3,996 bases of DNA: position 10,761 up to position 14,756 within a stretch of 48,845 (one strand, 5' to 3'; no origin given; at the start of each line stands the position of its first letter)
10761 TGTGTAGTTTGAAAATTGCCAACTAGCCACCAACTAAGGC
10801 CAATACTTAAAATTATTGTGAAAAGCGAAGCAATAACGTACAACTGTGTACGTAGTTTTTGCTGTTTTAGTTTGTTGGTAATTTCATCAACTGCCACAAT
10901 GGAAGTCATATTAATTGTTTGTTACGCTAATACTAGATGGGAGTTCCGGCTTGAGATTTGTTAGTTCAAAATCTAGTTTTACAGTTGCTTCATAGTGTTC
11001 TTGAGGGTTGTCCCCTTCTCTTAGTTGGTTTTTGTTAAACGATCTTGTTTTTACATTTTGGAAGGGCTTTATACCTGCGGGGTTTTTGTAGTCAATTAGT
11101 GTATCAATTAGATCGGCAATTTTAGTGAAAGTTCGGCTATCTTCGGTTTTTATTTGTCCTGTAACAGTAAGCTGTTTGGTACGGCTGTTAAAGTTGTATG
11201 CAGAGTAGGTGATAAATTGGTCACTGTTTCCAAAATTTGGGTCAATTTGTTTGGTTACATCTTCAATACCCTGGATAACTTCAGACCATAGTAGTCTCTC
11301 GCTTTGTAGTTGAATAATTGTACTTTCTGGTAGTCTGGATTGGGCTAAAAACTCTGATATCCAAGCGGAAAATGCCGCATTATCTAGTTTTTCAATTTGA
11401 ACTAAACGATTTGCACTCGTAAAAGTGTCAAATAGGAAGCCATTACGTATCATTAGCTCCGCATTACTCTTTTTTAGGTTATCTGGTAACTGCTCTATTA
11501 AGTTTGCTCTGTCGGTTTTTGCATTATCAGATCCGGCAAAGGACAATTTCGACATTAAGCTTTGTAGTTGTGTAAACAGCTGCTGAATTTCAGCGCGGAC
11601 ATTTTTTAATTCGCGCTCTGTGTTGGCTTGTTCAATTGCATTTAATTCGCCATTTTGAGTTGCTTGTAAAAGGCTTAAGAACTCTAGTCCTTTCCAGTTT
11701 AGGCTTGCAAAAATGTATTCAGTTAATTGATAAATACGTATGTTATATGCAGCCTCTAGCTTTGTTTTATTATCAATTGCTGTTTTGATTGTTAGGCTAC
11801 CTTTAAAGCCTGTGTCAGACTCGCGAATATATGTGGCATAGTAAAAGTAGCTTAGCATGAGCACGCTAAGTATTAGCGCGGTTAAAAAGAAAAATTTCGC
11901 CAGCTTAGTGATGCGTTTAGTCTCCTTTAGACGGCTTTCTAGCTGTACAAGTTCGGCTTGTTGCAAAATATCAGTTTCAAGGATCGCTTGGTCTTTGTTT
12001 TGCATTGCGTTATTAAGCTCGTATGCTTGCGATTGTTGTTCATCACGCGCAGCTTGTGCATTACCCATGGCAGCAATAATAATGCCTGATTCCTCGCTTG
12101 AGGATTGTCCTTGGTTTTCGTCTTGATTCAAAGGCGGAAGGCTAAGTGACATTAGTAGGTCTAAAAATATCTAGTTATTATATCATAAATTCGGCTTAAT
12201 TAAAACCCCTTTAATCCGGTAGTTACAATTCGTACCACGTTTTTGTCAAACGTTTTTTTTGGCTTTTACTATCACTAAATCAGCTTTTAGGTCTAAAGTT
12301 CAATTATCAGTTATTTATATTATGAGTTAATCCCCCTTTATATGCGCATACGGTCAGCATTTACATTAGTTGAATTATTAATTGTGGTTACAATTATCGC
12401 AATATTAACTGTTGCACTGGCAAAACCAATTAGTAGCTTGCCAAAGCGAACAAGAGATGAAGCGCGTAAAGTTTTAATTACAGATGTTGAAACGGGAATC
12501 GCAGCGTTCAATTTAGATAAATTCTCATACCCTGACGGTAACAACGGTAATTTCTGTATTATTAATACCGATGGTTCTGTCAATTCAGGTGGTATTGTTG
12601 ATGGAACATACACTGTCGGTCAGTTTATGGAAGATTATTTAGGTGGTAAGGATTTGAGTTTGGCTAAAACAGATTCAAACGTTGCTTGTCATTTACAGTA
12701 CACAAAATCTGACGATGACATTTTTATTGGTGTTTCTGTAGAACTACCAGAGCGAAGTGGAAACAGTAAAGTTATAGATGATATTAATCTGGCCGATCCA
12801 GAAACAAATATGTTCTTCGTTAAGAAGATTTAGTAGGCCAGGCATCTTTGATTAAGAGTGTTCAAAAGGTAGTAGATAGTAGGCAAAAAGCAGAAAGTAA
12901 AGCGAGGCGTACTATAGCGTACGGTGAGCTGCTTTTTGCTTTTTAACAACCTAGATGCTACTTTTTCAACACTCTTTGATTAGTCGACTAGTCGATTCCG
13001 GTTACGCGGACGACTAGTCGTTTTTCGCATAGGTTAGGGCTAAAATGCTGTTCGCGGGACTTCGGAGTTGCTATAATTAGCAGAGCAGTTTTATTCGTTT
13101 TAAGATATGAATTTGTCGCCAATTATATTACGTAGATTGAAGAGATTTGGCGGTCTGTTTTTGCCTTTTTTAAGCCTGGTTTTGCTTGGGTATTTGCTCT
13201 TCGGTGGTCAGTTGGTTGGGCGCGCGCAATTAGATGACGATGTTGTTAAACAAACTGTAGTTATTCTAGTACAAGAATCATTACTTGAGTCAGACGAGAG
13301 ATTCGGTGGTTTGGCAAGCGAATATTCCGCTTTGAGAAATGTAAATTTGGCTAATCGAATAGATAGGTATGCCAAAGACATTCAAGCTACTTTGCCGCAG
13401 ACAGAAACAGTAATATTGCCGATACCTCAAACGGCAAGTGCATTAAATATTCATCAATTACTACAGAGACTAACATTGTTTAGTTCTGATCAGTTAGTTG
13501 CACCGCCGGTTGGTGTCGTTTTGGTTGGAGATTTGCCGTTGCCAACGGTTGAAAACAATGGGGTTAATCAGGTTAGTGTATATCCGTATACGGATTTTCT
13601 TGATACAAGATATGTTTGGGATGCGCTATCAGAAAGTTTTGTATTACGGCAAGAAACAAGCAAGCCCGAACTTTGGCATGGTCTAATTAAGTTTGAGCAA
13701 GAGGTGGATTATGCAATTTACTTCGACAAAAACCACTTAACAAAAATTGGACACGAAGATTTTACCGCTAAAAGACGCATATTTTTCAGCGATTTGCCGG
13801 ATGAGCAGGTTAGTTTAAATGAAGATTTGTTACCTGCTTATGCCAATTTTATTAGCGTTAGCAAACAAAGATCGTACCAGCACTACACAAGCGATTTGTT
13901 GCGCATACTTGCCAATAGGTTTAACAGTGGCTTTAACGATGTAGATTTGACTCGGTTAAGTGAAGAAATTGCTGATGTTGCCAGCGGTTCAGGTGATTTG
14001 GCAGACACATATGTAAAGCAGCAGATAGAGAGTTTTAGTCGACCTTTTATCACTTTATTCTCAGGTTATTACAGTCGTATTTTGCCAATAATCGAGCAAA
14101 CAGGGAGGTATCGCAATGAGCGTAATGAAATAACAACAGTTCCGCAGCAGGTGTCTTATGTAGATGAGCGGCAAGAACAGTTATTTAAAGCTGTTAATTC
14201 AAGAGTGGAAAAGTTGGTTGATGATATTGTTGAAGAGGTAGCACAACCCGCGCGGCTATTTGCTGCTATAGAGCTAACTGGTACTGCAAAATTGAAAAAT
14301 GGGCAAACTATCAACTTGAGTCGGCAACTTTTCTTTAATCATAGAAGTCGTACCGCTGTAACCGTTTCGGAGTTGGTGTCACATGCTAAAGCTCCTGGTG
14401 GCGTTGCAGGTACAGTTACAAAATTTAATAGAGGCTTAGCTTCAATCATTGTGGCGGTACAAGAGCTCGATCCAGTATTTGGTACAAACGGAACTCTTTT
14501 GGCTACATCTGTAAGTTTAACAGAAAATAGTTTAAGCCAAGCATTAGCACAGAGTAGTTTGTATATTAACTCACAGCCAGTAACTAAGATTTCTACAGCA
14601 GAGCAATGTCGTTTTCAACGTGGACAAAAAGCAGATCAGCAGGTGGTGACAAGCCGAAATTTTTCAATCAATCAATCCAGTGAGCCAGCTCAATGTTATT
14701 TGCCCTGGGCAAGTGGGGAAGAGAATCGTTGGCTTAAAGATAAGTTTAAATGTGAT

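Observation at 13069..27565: Giant SLH-anchored mosaic protein plus four coupled secreted partners, next to the pilus genes: candidate uncharacterised cell-surface apparatus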

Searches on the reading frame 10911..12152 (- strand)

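Call 6: search_protein_families(library=pfam, proteins=[window:10911-12152:-], max_evalue=0.01)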
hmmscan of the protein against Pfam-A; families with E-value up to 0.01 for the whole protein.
window:10911-12152:- (413 aa): 0 families

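Call 17: search_protein_families(library=ncbifam, proteins=[window:10911-12149:-], max_evalue=0.1)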
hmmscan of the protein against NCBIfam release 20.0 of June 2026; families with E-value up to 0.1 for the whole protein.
window:10911-12149:- (412 aa): 1 family
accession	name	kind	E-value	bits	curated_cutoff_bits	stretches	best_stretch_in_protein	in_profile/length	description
NF008047.0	PRK10780.1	equivalog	0.013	15.5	237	1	175-219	46-90/165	molecular chaperone Skp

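Call 71: search_protein_families(library=pfam, proteins=[window:10911-12149:-], max_evalue=0.001)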
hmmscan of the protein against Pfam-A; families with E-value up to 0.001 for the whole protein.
window:10911-12149:- (412 aa): 0 families

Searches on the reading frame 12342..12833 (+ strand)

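Call 6: search_protein_families(library=pfam, proteins=[window:12342-12833:+], max_evalue=0.01)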
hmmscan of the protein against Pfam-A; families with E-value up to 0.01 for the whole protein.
window:12342-12833:+ (163 aa): 1 family
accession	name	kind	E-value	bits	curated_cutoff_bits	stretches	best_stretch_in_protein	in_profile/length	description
PF07963.17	N_methyl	-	5.2e-06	26.3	21.2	1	1-26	1-26/27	Prokaryotic N-terminal methylation motif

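Call 17: search_protein_families(library=ncbifam, proteins=[window:12342-12830:+], max_evalue=0.1)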
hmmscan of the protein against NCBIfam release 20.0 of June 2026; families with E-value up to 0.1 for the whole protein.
window:12342-12830:+ (163 aa): 13 families
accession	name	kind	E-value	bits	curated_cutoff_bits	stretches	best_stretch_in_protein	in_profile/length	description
TIGR01710.1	typeII_sec_gspG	equivalog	2.6e-06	27.5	88.85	1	6-70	2-66/134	type II secretion system major pseudopilin GspG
NF040999.1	pilin_ComGC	equivalog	3.6e-06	27.1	75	1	5-64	2-61/84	competence type IV pilus major pilin ComGC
TIGR02532.1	IV_pilin_GFxxxE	domain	4.4e-05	23.2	16.3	1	5-26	2-23/24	prepilin-type N-terminal cleavage/methylation domain-containing protein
TIGR02599.1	TIGR02599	subfamily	0.0011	18.2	256.5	1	6-32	1-27/361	Verru_Chthon cassette protein C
NF040982.1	ComGD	equivalog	0.0018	18.7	70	1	5-32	2-29/139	competence type IV pilus minor pilin ComGD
NF007862.0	PRK10574.1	equivalog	0.0037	17.4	138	1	4-24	4-24/145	prepilin peptidase-dependent pilin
TIGR02596.1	TIGR02596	subfamily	0.0086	16.2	70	1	7-29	1-22/196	Verru_Chthon cassette protein D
TIGR01708.2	typeII_sec_gspH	equivalog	0.013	15.6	80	1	7-25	4-22/169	type II secretion system minor pseudopilin GspH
NF041775.1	typeIV_PilA_Myxo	equivalog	0.016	15.1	400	1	6-29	12-34/214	type IV pilin protein PilA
NF041013.1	T4P_ComGE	equivalog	0.049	13.7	49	1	6-41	5-40/83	competence type IV pilus minor pilin ComGE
NF007800.0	PRK10506.1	equivalog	0.057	13.2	158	1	4-25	8-29/163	prepilin peptidase-dependent protein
NF038303.1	EPS_HpsB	equivalog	0.059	13.3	150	1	5-44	3-41/211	hormogonium polysaccharide secretion pseudopilin HpsB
NF007848.0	PRK10557.1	equivalog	0.077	12.3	120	1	5-48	11-54/192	prepilin peptidase-dependent protein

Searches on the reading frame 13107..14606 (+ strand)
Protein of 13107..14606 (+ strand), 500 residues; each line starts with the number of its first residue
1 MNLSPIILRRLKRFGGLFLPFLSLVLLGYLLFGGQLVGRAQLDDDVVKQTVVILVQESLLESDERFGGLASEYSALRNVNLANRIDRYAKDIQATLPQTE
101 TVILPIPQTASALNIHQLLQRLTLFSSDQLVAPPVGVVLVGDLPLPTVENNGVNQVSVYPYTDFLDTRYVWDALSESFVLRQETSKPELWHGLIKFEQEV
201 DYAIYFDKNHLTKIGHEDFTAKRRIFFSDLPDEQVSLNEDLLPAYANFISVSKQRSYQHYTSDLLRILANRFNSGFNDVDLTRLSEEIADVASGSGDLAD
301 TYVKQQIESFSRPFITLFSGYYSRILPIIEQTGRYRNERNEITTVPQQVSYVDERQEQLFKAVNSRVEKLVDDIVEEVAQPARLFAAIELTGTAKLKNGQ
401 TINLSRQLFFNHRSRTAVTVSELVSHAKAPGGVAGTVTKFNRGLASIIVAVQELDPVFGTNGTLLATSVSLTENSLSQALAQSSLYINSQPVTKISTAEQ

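Call 11: search_protein_families(library=pfam, proteins=[window:13107-14606:+], max_evalue=1)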
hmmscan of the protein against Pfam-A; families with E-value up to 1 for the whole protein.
window:13107-14606:+ (500 aa): 1 family
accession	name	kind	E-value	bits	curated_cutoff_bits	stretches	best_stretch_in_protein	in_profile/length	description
PF11105.14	CCAP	-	0.063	13.7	27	1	300-389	27-113/128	Arthropod cardioacceleratory peptide 2a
